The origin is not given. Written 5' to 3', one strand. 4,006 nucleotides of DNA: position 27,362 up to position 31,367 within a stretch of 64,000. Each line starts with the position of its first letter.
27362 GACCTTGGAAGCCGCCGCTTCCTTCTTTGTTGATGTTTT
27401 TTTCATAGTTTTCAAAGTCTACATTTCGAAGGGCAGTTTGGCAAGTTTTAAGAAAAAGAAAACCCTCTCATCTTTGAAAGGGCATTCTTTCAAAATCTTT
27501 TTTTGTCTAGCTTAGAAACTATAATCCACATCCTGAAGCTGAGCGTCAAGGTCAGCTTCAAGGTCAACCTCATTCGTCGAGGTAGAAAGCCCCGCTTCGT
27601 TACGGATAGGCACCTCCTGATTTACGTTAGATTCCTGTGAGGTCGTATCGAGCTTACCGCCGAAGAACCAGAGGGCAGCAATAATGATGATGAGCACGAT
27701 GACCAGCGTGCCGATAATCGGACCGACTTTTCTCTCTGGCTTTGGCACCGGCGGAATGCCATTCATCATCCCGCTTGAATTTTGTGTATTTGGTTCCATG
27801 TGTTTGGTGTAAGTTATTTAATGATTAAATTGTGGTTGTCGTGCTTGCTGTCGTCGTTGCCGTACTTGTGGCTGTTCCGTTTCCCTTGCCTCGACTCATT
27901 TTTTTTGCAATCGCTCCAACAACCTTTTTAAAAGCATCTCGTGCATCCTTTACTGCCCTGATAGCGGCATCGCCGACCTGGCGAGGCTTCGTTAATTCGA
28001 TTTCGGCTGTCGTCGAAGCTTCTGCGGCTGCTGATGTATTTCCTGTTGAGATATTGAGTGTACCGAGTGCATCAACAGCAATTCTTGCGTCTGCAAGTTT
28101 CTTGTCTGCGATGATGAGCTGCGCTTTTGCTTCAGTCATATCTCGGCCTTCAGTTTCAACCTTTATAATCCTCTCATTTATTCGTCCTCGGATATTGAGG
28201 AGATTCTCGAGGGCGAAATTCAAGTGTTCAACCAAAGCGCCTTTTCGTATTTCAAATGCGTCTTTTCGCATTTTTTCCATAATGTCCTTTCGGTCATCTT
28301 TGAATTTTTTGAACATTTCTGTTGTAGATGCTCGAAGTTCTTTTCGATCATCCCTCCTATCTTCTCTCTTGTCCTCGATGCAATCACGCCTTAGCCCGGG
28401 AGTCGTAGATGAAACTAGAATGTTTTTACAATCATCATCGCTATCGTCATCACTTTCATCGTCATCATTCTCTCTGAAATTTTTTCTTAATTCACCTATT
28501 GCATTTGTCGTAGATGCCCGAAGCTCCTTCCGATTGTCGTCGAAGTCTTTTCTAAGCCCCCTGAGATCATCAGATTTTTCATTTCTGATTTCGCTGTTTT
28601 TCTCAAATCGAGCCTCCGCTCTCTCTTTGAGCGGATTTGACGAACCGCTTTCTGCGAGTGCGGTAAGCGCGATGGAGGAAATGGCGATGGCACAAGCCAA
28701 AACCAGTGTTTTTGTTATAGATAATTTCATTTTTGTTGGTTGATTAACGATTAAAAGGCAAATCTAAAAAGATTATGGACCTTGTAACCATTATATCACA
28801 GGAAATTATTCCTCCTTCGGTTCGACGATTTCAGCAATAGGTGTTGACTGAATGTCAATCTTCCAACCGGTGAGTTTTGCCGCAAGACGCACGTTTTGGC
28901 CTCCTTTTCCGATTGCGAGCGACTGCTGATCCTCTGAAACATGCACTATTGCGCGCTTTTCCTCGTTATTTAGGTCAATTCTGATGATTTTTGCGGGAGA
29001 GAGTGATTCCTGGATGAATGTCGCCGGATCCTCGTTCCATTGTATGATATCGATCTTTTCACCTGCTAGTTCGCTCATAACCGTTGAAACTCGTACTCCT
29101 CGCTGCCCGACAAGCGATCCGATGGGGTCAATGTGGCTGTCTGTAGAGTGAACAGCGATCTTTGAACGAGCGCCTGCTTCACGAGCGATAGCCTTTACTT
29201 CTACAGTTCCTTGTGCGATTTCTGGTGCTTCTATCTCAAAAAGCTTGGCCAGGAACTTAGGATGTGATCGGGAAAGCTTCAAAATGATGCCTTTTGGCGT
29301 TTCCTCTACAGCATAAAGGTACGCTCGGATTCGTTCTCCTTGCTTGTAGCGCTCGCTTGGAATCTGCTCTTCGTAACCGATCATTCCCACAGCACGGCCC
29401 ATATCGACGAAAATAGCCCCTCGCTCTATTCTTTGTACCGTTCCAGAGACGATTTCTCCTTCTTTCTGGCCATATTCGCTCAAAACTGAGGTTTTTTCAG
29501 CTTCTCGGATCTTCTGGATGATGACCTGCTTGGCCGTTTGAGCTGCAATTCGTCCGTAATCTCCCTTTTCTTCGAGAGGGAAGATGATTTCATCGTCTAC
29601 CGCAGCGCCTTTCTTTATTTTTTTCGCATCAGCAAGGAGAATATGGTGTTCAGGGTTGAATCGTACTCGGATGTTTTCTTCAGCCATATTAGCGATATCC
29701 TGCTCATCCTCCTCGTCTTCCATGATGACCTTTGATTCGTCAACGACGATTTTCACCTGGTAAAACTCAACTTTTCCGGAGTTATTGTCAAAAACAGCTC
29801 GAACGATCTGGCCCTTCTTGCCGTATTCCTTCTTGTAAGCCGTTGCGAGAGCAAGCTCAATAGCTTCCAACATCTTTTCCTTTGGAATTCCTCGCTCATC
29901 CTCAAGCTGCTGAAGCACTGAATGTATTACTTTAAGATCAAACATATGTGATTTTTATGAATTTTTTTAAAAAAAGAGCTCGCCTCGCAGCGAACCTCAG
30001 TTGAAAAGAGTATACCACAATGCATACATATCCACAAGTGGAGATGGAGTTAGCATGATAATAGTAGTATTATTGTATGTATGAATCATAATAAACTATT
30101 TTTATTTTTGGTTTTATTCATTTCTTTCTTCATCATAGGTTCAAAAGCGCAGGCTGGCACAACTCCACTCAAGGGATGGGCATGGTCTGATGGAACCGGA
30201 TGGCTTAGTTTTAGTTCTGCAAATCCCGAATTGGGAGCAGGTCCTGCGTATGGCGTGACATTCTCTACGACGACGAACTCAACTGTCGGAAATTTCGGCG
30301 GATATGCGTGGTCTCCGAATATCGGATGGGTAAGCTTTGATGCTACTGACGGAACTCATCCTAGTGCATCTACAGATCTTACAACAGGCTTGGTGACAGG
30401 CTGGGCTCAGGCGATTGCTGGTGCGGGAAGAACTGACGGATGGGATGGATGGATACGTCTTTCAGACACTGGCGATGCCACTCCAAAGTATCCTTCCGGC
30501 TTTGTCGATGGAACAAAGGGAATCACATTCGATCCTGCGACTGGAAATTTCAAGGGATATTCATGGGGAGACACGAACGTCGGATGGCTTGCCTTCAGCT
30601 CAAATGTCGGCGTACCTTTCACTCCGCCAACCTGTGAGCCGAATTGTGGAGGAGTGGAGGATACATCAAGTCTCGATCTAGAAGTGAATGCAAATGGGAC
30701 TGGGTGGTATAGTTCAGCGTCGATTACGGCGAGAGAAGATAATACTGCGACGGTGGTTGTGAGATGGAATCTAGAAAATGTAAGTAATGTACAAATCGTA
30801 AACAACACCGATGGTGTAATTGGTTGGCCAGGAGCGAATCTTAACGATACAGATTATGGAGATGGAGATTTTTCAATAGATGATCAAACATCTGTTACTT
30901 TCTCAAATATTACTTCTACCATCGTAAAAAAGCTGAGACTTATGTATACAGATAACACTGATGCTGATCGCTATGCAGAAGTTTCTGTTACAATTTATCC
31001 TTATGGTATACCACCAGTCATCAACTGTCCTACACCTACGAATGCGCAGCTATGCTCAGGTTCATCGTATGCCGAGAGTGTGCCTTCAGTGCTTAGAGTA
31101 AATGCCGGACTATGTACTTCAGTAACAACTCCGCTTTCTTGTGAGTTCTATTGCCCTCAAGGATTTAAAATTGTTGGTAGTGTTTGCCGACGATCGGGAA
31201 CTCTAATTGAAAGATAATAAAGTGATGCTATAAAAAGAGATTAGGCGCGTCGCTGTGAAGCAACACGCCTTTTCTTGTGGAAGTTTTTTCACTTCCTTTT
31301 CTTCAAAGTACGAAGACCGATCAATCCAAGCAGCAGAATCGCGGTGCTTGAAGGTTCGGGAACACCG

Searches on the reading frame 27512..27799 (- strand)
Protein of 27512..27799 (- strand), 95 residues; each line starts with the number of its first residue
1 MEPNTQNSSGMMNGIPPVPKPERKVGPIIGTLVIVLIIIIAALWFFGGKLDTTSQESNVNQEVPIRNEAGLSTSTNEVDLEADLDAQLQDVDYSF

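Call 24: search_protein_families(library=ncbifam, proteins=[window:27512-27799:-], max_evalue=10)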
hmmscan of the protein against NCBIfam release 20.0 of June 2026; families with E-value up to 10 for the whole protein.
window:27512-27799:- (95 aa): 6 families
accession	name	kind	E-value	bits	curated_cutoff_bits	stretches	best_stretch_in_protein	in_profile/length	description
NF004285.1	PRK05696.1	equivalog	0.0061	16.4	179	1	23-61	18-54/171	flagellar basal body-associated protein FliL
NF033598.2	elast_bind_EbpS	equivalog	0.078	11.9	300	1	30-75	306-354/498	elastin-binding protein EbpS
NF049847.1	FtsL_COG5462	equivalog_domain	0.13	11.9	50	1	31-61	4-34/85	cell division protein FtsL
NF041023.1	PP0621_fam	subfamily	0.16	12.3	45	1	32-62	3-33/71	PP0621 family protein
NF033861.1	sm_mem_Ecr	equivalog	0.58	10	33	1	32-45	9-22/46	Ecr family regulatory small membrane protein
TIGR02537.2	arch_flag_Nterm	domain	9.3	5.9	20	0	27-42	7-22/33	archaellin/type IV pilin N-terminal domain-containing protein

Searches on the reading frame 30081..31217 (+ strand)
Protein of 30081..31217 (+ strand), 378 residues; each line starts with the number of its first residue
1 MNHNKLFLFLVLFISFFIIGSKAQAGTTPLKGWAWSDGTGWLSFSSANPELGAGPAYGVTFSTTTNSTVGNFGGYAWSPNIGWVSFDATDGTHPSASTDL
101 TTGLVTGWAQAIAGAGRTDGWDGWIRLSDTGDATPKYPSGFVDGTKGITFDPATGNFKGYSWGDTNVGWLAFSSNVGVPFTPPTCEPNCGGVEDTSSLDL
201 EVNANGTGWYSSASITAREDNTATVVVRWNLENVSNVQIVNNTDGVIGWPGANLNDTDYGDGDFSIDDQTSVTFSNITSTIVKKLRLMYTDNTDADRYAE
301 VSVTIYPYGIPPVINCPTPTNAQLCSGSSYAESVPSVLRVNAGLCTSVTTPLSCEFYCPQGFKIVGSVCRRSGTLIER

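Call 11: search_protein_families(library=ncbifam, proteins=[window:30081-31217:+], max_evalue=0.01)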
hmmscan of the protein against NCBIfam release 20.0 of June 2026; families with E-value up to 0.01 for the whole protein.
window:30081-31217:+ (378 aa): 0 families

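Call 12: search_protein_families(library=pfam, proteins=[window:30081-31217:+], max_evalue=0.01)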
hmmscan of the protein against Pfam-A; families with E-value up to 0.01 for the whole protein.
window:30081-31217:+ (378 aa): 0 families

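Call 78: search_solved_structures(query=A5, max_evalue=1)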
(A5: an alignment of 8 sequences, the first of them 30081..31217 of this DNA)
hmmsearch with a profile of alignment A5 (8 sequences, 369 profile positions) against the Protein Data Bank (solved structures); distinct sequences matched with E-value up to 1: 1.
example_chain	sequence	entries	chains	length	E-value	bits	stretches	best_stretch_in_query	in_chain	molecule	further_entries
8uzl_A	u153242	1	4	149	0.77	11.9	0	217-264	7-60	Designed Transmembrane beta-barrel TMB10_163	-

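Call 87: predict_structure(protein=window:30081-31217:+)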
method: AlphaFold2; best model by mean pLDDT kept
length: 378 residues; sequences in the alignment: 1
mean_pLDDT: 36.3   pTM: 0.21
mean pLDDT of the five models: 36.3, 33.7, 32.9, 30.5, 28.8
residues with pLDDT >= 90: 2; 70-90: 15; 50-70: 4; < 50: 357
segments of 3 or more residues with pLDDT < 50: 22-366, 368-378
pLDDT, mean of each block of 10 residues (from residue 1): 83 79 36 28 29 32 35 36 37 36 46 39 38 33 30 32 34 29 24 25 27 27 30 30 28 28 31 31 32 33 30 39 37 38 46 44 47 44
secondary structure, 60 per line:
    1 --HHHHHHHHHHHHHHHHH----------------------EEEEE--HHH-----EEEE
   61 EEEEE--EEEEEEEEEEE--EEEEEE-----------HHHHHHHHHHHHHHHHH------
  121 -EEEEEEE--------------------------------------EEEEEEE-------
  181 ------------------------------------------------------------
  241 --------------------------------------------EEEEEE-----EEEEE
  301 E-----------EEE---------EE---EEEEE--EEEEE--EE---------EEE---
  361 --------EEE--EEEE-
elements in order: H3-19 E42-46 E57-65 E68-78 E81-86 H98-114 E122-128 E167-173 E285-290 E296-301 E313-315 E330-334 E337-341 E355-357 E369-371 E374-377

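Call 97: find_related_loci(query=A5, collection=viral_contigs, flank=10000)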
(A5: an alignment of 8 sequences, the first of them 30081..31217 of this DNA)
Query A5 (378 aa) in viral_contigs; peptide patterns used: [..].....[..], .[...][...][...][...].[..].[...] (x = any residue, [..] = any of these).
297 stretches matched a pattern, but none encodes a relative of the query by tblastn (E <= 1e-3).
